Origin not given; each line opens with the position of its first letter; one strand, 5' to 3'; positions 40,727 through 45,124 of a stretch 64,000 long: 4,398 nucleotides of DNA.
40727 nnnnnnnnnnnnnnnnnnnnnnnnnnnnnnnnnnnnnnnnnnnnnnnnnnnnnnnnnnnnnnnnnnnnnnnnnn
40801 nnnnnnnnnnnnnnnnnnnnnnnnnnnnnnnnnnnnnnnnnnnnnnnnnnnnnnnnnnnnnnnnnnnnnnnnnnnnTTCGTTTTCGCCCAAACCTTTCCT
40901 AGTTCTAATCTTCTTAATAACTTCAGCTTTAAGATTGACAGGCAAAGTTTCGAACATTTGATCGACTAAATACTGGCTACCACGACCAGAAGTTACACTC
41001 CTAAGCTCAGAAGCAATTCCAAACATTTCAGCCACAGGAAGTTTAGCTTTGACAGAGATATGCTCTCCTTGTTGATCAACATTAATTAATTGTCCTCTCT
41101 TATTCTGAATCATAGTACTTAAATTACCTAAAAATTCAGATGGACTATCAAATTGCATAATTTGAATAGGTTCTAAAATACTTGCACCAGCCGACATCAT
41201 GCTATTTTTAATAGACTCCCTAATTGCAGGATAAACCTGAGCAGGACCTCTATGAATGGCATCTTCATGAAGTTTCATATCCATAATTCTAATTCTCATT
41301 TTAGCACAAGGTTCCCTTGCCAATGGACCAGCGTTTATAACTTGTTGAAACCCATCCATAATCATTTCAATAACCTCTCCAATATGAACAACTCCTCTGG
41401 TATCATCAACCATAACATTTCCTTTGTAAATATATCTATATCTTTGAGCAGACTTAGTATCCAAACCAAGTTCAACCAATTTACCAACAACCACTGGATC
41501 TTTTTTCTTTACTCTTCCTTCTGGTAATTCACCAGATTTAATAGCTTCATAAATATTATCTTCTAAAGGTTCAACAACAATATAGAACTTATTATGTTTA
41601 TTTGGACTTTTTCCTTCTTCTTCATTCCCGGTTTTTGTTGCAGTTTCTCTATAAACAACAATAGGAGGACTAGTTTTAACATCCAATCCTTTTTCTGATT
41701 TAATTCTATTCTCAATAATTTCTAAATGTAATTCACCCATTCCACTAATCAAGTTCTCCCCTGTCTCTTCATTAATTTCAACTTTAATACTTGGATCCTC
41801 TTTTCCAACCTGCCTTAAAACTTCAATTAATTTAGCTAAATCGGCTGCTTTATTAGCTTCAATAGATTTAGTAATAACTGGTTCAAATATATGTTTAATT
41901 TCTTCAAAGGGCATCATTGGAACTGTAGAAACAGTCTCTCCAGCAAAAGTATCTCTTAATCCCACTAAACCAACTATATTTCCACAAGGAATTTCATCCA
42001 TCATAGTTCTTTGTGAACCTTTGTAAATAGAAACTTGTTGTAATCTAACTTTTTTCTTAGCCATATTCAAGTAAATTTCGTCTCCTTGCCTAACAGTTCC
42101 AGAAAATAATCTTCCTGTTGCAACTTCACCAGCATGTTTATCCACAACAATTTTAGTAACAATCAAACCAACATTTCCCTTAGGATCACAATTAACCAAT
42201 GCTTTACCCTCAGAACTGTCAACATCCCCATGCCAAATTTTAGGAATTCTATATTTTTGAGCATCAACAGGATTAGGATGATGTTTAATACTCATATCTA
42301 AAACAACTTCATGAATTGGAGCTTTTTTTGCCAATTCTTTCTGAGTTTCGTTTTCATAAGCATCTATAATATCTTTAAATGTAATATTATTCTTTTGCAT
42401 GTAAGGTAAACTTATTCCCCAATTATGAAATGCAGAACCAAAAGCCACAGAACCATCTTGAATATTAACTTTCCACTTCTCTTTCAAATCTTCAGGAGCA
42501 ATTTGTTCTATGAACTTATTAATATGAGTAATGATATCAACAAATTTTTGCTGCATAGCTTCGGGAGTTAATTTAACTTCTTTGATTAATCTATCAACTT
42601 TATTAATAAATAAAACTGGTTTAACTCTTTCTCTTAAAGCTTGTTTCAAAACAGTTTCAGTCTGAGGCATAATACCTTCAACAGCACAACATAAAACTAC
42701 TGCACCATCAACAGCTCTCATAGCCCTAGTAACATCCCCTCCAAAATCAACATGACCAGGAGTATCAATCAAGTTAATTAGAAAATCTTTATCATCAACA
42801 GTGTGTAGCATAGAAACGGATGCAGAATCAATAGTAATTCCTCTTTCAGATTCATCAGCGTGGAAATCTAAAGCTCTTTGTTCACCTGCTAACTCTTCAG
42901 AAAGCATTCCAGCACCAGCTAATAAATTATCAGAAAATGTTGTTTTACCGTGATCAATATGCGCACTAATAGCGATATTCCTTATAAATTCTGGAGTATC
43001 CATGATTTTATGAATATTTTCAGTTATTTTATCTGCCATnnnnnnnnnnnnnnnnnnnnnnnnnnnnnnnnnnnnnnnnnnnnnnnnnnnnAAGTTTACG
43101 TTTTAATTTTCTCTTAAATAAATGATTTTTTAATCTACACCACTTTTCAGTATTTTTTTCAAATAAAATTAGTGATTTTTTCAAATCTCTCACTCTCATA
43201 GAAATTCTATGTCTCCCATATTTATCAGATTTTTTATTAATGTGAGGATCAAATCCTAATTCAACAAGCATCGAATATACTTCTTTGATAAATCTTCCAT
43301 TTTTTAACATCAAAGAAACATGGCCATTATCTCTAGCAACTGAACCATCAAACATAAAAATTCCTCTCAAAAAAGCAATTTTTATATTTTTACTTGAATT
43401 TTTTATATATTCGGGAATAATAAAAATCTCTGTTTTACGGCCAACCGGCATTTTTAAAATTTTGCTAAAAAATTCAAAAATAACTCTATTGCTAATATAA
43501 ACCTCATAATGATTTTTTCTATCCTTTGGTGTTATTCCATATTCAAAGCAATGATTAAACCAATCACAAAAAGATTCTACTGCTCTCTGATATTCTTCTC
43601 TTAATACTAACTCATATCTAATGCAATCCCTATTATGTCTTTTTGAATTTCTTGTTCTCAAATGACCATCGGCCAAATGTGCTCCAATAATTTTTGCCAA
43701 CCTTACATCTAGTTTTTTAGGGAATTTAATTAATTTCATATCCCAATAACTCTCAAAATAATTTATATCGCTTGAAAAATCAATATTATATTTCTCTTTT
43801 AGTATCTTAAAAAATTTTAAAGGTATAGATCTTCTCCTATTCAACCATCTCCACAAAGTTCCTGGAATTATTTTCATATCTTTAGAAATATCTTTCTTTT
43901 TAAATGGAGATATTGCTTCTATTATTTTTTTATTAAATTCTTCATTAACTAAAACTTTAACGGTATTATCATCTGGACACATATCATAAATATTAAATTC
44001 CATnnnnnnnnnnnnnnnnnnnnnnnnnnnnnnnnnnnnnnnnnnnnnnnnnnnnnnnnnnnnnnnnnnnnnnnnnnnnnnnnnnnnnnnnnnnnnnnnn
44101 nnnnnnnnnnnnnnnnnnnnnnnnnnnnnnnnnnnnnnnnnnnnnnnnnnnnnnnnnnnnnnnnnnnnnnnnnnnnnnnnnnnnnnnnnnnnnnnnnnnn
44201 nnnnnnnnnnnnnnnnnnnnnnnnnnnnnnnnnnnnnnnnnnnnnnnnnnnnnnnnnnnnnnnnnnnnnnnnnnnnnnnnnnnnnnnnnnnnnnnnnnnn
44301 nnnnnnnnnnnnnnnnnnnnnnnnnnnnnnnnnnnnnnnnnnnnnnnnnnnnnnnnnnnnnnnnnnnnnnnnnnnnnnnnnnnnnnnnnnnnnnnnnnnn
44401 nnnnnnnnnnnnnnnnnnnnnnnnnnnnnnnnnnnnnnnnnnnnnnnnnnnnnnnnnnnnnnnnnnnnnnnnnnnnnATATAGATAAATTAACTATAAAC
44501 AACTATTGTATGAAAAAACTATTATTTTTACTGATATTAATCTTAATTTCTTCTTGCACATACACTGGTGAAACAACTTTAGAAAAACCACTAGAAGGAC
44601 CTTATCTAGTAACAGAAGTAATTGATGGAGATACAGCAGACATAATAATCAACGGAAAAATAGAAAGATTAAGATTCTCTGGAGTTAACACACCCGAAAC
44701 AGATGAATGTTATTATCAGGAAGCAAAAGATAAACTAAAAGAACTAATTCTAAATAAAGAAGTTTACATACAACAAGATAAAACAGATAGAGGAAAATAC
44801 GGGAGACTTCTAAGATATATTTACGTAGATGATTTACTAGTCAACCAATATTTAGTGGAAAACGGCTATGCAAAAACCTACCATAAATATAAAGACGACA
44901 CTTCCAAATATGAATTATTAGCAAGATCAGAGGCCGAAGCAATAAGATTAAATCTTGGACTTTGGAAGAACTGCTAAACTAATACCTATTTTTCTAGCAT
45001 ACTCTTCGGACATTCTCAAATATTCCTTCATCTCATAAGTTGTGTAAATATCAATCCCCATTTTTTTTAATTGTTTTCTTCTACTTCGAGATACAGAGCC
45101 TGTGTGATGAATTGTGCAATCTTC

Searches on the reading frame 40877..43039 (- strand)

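Call 16: search_protein_families(library=pfam, proteins=[window:40877-43039:-], max_evalue=0.001)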
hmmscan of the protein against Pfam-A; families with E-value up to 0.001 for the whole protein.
window:40877-43039:- (721 aa): 6 families
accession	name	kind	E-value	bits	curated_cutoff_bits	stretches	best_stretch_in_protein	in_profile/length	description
PF00009.33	GTP_EFTU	-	2.2e-53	181.1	26.5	1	19-223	3-177/188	Elongation factor Tu GTP binding domain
PF14492.12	EFG_III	-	8.6e-24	83.8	27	1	386-457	3-74/75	Elongation Factor G, domain III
PF03764.24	EFG_IV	-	7.5e-19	68.1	24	1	520-617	19-120/121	Elongation factor G, domain IV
PF00679.30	EFG_C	-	3.4e-17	62.7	27.9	1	621-703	2-85/89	Elongation factor G C-terminus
PF03144.31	GTP_EFTU_D2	-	4.8e-15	56.2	30.3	1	304-370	1-72/73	Elongation factor Tu domain 2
PF22042.2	EF-G_D2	-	8.4e-15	55.1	27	1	293-372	5-83/84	Elongation factor G domain 2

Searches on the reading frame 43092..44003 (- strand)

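Call 16: search_protein_families(library=pfam, proteins=[window:43092-44003:-], max_evalue=0.001)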
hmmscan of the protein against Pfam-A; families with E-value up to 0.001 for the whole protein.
window:43092-44003:- (304 aa): 2 families
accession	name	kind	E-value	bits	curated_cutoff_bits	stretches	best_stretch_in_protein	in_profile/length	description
PF14528.11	LAGLIDADG_3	-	4.9e-09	36.8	22.5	1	208-268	3-64/82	LAGLIDADG-like domain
PF14527.11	LAGLIDADG_WhiA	-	6.8e-05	23.3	23.2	0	210-262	3-57/93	WhiA LAGLIDADG-like domain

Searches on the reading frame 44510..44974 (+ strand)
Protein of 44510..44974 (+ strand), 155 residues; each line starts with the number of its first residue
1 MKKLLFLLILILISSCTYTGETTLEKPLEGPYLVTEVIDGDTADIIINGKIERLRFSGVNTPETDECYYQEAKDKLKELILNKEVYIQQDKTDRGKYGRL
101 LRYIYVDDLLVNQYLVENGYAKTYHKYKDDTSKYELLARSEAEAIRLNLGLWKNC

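Call 17: search_protein_families(library=pfam, proteins=[window:44510-44974:+], max_evalue=0.001)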
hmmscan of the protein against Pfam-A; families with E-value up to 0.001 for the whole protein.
window:44510-44974:+ (155 aa): 1 family
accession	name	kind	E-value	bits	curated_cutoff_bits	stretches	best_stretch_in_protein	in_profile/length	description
PF00565.23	SNase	-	5.8e-20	72.2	21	1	53-154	1-107/107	Staphylococcal nuclease homologue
